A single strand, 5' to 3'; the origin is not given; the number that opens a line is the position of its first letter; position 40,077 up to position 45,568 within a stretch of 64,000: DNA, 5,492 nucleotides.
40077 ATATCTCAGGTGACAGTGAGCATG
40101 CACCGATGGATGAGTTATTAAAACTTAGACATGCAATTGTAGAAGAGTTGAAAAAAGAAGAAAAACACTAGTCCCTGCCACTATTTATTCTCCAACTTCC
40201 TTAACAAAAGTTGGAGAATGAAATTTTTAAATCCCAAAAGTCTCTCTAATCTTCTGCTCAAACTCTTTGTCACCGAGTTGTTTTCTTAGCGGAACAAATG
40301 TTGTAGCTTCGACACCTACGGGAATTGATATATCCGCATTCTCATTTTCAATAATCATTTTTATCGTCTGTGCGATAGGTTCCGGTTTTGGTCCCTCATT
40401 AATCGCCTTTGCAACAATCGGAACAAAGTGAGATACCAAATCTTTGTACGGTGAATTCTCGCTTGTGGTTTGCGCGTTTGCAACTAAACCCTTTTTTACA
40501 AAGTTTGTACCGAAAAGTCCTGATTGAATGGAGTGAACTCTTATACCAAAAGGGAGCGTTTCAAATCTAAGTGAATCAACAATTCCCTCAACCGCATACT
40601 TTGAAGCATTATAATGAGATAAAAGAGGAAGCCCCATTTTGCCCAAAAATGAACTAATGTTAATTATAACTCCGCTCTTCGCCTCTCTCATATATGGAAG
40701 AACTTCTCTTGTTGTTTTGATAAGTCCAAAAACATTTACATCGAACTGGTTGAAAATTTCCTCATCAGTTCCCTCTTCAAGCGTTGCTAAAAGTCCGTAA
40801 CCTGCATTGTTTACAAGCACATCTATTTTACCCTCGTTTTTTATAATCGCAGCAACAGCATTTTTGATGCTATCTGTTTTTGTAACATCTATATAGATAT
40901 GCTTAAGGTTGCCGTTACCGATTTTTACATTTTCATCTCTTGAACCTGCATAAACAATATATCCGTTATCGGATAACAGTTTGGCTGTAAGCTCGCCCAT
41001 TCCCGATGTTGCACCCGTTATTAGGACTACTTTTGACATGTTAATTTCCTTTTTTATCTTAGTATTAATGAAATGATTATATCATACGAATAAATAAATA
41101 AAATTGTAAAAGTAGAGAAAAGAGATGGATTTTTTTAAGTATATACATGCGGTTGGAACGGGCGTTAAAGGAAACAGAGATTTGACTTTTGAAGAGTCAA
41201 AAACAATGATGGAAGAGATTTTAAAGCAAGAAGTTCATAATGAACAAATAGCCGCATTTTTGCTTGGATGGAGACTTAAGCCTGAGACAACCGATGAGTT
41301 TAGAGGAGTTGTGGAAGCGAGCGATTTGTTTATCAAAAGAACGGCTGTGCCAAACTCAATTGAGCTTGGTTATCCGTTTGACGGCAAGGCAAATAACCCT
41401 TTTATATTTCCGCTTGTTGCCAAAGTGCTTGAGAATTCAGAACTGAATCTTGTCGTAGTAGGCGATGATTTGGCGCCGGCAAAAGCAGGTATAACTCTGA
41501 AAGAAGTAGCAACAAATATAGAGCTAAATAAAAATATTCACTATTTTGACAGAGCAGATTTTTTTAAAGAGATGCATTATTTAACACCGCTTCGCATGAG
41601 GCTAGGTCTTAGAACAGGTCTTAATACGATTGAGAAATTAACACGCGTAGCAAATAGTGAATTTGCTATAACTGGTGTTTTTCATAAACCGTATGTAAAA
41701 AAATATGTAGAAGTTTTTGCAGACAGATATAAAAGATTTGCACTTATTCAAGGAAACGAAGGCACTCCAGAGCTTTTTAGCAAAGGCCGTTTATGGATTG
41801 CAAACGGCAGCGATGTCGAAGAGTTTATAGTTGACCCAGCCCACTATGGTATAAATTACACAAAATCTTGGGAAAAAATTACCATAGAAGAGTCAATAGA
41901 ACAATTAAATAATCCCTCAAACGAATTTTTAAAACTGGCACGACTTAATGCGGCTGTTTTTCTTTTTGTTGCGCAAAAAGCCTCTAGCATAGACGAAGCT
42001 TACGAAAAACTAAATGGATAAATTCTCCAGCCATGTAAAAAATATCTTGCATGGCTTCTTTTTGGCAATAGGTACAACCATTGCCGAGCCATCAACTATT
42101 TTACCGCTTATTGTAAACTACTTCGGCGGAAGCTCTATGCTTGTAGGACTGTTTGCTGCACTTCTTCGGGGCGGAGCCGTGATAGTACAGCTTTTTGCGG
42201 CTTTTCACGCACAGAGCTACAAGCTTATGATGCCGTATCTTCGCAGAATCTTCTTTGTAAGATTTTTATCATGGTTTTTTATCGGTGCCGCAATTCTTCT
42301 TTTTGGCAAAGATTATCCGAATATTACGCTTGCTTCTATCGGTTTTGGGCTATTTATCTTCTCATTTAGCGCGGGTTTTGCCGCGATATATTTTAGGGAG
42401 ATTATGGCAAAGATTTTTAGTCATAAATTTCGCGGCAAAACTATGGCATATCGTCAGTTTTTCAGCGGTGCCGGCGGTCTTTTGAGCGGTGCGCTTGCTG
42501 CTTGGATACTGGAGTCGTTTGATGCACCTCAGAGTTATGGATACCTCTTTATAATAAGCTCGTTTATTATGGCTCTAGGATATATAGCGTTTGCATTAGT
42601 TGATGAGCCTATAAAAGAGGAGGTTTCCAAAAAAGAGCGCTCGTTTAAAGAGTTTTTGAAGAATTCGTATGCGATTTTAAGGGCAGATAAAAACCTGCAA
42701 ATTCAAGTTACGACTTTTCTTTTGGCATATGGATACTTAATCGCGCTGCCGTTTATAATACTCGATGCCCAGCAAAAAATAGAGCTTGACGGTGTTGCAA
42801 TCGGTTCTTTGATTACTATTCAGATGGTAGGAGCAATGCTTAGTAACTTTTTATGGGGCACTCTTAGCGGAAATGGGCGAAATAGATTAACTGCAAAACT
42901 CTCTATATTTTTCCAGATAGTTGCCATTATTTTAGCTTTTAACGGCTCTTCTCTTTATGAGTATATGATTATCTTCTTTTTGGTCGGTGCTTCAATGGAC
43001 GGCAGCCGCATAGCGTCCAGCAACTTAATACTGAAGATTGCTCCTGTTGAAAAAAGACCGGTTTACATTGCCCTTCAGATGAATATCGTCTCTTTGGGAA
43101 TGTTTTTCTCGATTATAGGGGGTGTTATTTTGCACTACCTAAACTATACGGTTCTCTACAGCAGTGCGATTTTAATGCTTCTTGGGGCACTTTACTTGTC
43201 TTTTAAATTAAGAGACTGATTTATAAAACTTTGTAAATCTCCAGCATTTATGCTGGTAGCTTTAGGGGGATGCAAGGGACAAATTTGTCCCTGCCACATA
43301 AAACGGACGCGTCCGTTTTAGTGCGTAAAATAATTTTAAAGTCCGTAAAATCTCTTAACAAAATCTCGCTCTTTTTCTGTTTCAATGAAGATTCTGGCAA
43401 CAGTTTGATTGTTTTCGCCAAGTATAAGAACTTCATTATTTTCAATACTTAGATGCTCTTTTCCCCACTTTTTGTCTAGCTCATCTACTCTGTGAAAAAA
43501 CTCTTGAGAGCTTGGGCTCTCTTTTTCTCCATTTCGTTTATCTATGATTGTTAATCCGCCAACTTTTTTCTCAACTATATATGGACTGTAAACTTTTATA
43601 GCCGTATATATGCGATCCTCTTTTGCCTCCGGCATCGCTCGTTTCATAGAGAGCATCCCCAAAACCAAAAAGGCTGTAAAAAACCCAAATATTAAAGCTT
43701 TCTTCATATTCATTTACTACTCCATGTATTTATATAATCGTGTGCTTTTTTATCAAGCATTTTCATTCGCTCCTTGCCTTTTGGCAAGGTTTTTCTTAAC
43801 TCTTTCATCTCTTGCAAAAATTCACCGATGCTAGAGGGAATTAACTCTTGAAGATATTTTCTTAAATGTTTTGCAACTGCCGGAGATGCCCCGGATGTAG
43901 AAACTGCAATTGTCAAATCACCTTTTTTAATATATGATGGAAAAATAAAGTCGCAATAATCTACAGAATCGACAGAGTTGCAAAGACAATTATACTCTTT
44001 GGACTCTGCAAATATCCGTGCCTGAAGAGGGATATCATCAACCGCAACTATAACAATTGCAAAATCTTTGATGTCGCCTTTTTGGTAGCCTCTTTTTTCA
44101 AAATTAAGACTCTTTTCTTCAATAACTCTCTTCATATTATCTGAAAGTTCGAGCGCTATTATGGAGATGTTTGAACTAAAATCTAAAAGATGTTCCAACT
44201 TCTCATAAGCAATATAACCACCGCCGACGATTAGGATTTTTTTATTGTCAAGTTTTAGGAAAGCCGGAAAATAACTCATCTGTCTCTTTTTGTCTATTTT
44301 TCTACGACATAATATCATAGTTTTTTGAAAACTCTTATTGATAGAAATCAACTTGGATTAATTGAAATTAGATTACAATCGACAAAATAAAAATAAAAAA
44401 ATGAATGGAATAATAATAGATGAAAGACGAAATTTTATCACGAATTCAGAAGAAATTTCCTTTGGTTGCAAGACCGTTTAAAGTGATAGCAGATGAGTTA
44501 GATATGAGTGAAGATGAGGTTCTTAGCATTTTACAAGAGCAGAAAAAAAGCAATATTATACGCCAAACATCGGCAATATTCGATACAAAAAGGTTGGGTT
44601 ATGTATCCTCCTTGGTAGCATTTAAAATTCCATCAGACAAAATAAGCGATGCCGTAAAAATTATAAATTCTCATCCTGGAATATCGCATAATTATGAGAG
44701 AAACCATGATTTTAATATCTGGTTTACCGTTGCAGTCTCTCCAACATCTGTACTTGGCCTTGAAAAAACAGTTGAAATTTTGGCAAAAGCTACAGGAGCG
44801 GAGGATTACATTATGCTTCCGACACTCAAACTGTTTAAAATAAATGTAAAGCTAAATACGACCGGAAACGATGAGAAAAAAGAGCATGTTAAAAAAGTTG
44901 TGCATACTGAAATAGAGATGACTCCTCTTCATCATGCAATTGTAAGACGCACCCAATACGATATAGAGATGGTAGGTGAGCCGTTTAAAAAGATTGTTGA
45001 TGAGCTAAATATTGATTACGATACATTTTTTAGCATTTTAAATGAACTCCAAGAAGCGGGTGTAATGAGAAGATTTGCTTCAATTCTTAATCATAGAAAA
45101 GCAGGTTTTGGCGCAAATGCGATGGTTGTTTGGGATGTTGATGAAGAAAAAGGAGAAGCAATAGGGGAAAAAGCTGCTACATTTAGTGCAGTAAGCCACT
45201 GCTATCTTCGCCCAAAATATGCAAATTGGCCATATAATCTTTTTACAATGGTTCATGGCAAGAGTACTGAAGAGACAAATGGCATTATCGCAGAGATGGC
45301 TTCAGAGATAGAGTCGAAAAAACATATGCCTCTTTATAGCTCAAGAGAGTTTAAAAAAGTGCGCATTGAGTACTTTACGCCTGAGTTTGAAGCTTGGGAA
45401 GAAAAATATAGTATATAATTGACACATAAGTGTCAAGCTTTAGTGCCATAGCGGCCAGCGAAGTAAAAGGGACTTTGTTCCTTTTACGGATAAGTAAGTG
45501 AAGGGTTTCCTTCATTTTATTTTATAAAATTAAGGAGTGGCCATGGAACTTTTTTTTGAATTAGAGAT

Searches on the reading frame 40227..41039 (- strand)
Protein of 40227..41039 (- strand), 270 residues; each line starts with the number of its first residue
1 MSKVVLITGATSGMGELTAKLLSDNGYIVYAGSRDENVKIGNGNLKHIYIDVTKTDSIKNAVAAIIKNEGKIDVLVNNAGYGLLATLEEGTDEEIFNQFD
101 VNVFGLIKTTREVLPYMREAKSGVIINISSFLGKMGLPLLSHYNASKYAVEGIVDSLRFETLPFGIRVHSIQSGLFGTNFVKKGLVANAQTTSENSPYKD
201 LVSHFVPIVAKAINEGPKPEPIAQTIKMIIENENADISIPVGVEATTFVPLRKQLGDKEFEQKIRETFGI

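Call 21: search_protein_families(library=pfam, proteins=[window:40227-41039:-], max_evalue=0.001)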
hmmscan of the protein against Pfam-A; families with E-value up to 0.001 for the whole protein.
window:40227-41039:- (270 aa): 4 families
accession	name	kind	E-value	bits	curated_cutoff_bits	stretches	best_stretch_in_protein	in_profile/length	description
PF00106.31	adh_short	-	2.7e-46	158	26.6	1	3-183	1-189/195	short chain dehydrogenase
PF13561.12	adh_short_C2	-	1e-30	107.5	27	1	9-195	1-197/236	Enoyl-(Acyl carrier protein) reductase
PF08659.16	KR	-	1e-08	35.7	22.6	1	5-163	3-169/180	KR domain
PF01370.27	Epimerase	-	0.00015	21.7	20.9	1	5-156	1-155/240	NAD dependent epimerase/dehydratase family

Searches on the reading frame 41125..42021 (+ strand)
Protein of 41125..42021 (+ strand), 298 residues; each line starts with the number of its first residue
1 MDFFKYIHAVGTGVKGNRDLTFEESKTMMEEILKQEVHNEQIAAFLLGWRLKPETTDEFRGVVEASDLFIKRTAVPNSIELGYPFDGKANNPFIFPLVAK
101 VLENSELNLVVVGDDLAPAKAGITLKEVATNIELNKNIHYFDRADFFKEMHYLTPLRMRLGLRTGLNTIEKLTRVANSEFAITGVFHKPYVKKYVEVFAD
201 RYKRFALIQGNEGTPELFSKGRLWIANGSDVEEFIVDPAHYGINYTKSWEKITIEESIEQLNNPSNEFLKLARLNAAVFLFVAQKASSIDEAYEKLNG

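Call 21: search_protein_families(library=pfam, proteins=[window:41125-42021:+], max_evalue=0.001)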
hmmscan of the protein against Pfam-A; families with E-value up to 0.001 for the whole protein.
window:41125-42021:+ (298 aa): 2 families
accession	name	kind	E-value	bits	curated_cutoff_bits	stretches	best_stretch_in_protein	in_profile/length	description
PF02885.22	Glycos_trans_3N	-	1.9e-11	44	26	1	7-65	4-58/63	Glycosyl transferase family, helical bundle domain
PF00591.27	Glycos_transf_3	-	5.8e-09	36.4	27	1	145-296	83-243/253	Glycosyl transferase family, a/b domain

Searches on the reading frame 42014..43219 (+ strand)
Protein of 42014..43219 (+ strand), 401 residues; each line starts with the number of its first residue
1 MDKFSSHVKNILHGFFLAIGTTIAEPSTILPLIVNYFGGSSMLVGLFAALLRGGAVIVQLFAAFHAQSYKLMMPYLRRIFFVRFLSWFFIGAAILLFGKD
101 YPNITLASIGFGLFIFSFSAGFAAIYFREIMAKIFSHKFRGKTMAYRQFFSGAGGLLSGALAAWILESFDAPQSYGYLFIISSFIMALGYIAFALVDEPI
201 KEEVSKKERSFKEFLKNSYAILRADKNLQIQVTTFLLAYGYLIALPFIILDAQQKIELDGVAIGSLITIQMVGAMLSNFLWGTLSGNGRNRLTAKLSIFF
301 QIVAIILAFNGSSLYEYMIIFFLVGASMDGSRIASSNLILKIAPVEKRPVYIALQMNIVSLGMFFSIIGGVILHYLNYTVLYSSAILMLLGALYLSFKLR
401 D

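Call 21: search_protein_families(library=pfam, proteins=[window:42014-43219:+], max_evalue=0.001)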
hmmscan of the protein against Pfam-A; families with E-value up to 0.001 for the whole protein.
window:42014-43219:+ (401 aa): 2 families
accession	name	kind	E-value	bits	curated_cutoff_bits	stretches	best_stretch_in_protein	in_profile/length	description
PF07690.21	MFS_1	-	1e-24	87.5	33.4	2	233-395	4-170/347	Major Facilitator Superfamily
PF00083.30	Sugar_tr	-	0.00032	20.1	22.3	0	260-385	45-178/452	Sugar (and other) transporter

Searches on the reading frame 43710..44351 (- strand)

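Call 51: search_protein_families(library=pfam, proteins=[window:43710-44351:-], max_evalue=0.001)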
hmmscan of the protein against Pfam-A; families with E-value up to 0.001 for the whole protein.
window:43710-44351:- (213 aa): 2 families
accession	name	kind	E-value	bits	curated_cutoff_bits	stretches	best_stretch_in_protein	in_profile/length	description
PF13241.12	NAD_binding_7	-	4.9e-26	91.8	22.1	1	31-139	2-104/104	Putative NAD(P)-binding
PF14824.11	Sirohm_synth_M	-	1.3e-07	31.4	25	1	144-168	2-26/28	Sirohaem biosynthesis protein central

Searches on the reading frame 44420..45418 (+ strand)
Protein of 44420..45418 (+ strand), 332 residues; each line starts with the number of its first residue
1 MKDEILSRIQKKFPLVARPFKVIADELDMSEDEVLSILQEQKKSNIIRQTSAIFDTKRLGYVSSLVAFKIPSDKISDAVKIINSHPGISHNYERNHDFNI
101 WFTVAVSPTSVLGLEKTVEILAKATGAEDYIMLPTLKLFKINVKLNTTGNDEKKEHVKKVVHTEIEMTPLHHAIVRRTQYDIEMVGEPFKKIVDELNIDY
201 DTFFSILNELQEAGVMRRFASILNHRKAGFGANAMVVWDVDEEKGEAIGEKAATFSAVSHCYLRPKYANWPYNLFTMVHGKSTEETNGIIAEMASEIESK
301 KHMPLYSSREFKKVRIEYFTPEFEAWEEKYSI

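Call 51: search_protein_families(library=pfam, proteins=[window:44420-45418:+], max_evalue=0.001)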
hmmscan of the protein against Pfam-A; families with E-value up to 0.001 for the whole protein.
window:44420-45418:+ (332 aa): 2 families
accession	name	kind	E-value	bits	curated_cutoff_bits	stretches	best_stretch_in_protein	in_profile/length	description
PF17805.7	AsnC_trans_reg2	-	2.4e-51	172.2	27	2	227-312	1-86/86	AsnC-like ligand binding domain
PF22451.2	NirdL-like_HTH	-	5e-24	84.1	27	2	4-48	3-47/47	Siroheme decarboxylase NirDL-like HTH domain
